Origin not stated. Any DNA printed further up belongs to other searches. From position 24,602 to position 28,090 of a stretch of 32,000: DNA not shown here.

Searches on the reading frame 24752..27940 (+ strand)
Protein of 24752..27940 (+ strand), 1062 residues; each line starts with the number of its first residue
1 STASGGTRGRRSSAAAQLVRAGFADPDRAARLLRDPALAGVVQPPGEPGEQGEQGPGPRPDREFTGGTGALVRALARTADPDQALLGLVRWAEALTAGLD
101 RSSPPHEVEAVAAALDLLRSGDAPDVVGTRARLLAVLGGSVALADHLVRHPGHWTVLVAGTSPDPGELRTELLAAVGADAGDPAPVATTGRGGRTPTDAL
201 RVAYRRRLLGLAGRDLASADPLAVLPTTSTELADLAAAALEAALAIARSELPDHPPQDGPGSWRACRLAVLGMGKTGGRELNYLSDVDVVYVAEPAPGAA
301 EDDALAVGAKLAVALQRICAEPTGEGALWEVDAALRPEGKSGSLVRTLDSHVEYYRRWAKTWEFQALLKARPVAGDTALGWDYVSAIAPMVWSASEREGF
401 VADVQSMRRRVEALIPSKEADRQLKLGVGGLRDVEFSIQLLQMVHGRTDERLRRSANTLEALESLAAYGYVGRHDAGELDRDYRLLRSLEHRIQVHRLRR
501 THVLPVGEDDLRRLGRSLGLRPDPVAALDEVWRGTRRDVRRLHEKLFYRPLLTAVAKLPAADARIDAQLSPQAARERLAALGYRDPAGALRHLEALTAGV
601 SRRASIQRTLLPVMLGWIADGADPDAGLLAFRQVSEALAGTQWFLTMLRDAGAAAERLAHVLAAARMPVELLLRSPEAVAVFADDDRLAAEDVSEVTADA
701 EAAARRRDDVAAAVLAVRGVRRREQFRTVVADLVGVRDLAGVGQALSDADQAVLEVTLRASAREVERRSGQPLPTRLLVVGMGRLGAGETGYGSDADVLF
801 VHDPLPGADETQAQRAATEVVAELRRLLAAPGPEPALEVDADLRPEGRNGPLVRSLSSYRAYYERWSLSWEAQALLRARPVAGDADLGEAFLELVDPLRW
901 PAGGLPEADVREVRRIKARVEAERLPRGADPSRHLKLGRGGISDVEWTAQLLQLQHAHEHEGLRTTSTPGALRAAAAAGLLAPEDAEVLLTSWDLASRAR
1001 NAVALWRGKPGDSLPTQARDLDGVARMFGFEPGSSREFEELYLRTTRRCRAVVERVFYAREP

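Call 40: search_protein_families(library=pfam, proteins=[window:24752-27940:+], max_evalue=0.001)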
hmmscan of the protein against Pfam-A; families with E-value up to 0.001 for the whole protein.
window:24752-27940:+ (1062 aa): 3 families
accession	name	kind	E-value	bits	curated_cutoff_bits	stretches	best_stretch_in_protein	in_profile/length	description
PF03710.21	GlnE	-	1.5e-90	303.4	24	2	656-893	2-251/252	Glutamate-ammonia ligase adenylyltransferase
PF08335.16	GlnD_UR_UTase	-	1.6e-43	148.6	21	2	406-547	2-141/141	GlnD PII-uridylyltransferase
PF10335.14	DUF294_C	-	3.9e-05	23.9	22.5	0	961-1001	57-97/145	Putative nucleotidyltransferase substrate binding domain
